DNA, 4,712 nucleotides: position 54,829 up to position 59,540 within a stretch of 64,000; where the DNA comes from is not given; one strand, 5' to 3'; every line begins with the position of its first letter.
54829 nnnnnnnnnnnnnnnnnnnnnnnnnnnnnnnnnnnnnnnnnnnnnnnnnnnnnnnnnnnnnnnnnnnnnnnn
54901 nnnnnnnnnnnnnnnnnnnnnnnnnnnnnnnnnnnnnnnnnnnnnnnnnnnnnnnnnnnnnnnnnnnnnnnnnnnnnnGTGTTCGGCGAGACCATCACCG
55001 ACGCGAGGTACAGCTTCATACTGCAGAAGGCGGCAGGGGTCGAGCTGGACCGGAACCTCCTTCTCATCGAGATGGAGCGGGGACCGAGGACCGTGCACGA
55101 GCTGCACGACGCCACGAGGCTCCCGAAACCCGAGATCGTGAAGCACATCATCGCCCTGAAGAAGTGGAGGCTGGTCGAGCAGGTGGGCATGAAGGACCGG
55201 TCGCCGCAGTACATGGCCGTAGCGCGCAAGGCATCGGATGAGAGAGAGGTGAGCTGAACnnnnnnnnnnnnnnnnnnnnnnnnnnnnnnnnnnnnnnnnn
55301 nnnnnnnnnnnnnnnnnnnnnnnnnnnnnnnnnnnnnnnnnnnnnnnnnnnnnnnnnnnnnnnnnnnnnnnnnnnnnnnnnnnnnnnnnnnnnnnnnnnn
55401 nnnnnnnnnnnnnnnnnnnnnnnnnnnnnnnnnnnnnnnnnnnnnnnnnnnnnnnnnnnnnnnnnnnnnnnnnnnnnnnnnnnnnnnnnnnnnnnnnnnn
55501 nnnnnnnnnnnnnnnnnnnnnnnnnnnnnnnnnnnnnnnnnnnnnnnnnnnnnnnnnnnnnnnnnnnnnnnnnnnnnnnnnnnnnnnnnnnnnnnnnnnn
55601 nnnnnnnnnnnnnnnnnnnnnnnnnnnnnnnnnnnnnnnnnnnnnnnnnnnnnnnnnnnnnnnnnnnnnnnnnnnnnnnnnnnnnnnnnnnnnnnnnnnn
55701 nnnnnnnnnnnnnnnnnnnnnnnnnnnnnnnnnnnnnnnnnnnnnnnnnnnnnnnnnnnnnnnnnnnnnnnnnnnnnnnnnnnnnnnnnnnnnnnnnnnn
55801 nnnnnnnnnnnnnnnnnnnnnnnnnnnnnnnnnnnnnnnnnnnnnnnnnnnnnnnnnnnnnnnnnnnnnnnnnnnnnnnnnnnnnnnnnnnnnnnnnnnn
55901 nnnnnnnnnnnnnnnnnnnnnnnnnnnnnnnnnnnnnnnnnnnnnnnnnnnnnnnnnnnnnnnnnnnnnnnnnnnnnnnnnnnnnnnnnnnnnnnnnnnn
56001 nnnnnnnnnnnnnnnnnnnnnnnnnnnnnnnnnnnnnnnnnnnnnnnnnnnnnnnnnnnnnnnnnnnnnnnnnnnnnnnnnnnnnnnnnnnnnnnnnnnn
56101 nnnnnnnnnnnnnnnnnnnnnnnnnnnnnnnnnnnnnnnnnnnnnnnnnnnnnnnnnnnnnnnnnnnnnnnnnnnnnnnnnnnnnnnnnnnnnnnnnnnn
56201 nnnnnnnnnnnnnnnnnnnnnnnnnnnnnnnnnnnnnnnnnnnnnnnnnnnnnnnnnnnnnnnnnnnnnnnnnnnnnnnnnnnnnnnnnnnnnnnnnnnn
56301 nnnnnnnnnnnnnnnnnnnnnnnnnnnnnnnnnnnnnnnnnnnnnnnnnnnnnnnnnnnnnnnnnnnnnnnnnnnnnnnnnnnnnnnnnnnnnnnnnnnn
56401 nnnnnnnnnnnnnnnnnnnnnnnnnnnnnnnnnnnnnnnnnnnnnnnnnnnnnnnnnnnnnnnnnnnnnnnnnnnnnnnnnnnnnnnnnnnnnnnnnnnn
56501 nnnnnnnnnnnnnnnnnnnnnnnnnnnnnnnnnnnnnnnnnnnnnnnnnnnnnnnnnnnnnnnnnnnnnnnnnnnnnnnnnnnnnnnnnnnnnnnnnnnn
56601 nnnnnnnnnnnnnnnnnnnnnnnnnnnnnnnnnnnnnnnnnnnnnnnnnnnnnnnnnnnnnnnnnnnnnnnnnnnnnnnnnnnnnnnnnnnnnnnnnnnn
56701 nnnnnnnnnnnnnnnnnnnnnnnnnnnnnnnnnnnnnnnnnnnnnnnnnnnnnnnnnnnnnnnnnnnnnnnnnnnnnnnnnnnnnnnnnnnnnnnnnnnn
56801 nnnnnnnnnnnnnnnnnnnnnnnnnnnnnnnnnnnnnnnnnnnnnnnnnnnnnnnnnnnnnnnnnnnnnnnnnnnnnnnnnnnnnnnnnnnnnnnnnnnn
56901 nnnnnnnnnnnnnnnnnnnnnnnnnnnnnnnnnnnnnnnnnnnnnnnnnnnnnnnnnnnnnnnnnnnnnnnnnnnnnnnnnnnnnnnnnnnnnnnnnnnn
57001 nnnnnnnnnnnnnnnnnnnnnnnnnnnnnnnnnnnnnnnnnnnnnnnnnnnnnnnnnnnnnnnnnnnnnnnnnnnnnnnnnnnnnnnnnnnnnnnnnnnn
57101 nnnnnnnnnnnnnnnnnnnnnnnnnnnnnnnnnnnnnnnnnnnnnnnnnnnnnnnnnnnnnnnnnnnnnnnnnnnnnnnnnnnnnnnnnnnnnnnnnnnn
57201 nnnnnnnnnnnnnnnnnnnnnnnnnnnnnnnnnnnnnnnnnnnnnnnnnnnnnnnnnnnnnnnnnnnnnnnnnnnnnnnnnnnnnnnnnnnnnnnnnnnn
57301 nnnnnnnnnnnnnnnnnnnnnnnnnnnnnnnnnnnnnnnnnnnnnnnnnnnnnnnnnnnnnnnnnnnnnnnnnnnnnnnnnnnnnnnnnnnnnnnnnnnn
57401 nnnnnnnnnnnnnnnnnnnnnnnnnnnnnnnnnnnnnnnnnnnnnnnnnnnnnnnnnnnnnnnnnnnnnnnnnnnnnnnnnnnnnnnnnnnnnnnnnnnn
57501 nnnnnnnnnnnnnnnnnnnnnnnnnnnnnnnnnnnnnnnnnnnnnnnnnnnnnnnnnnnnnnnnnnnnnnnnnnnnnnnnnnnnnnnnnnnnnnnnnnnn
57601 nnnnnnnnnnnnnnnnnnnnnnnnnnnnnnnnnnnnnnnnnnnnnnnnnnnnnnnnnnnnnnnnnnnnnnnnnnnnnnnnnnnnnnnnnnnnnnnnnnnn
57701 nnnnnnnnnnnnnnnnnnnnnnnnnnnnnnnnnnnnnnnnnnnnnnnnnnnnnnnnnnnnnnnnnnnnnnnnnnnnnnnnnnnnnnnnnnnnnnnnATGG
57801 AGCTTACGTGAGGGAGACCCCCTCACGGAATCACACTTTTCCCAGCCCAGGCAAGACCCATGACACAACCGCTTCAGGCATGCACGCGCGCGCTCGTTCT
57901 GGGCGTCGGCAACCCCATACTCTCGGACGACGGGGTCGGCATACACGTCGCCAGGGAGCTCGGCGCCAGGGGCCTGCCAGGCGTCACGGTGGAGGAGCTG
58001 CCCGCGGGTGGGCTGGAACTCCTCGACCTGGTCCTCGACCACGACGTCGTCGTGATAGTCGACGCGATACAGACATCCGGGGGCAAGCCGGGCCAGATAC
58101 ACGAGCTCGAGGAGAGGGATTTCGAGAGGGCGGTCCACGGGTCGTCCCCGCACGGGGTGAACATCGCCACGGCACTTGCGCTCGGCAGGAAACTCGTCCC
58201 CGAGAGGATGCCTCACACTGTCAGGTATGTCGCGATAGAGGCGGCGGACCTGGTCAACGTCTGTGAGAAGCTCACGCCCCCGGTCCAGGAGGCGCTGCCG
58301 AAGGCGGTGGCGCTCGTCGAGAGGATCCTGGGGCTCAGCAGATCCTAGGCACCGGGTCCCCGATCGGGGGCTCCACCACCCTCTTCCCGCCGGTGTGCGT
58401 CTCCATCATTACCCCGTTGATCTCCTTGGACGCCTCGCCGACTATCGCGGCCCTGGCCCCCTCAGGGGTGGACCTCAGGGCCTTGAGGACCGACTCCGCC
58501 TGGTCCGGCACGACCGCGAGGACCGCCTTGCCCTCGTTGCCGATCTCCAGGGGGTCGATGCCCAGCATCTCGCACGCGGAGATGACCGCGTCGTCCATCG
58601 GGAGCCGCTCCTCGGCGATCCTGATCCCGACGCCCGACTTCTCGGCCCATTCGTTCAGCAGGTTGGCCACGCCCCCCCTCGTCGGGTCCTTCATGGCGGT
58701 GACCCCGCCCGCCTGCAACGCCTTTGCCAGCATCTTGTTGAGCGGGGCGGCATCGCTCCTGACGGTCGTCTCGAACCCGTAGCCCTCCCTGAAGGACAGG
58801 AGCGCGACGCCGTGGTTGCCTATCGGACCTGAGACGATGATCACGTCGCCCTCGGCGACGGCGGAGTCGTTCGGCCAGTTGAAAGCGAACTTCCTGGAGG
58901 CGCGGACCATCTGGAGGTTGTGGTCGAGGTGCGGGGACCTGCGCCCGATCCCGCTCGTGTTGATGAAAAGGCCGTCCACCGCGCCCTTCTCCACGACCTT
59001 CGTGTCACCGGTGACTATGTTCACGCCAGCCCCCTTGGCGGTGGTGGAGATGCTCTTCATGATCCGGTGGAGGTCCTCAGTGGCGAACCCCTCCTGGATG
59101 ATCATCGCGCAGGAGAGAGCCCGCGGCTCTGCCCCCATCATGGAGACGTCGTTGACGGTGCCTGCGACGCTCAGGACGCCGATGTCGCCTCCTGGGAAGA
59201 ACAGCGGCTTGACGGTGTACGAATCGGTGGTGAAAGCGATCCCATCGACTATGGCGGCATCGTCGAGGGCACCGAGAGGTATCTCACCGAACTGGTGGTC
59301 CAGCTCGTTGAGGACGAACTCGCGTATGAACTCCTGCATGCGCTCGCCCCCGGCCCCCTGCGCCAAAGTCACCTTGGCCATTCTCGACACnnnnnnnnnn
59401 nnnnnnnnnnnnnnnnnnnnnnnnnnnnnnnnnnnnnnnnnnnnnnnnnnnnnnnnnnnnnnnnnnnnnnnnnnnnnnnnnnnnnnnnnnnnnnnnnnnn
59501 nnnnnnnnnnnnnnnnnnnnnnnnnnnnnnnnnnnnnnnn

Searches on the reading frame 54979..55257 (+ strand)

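Call 18: search_protein_families(library=pfam, proteins=[window:54979-55257:+], max_evalue=0.00001)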
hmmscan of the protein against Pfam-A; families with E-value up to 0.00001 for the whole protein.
window:54979-55257:+ (92 aa): 0 families

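Call 53: search_protein_families(library=ncbifam, proteins=[window:54979-55257:+], max_evalue=0.01)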
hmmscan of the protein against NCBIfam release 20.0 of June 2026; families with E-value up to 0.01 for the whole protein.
window:54979-55257:+ (92 aa): 1 family
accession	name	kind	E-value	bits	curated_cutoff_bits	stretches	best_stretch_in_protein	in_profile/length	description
NF033788.1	HTH_metalloreg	subfamily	0.0021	17.9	55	1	32-68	20-57/77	metalloregulator ArsR/SmtB family transcription factor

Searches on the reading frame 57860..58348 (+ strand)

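Call 18: search_protein_families(library=pfam, proteins=[window:57860-58348:+], max_evalue=0.00001)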
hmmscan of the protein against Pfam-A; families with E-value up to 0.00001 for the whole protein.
window:57860-58348:+ (162 aa): 1 family
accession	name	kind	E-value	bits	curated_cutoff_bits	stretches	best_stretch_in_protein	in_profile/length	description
PF01750.23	HycI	-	2e-11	44.3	23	1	28-155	1-129/130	Hydrogenase maturation protease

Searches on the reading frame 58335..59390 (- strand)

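Call 18: search_protein_families(library=pfam, proteins=[window:58335-59390:-], max_evalue=0.00001)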
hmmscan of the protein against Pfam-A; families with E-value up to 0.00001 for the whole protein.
window:58335-59390:- (351 aa): 2 families
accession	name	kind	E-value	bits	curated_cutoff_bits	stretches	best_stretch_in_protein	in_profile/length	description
PF02769.27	AIRS_C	-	2e-26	93.5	23.1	1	180-323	2-148/156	AIR synthase related protein, C-terminal domain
PF00586.29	AIRS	-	2.5e-21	76.6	24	1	43-150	2-111/112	AIR synthase related protein, N-terminal domain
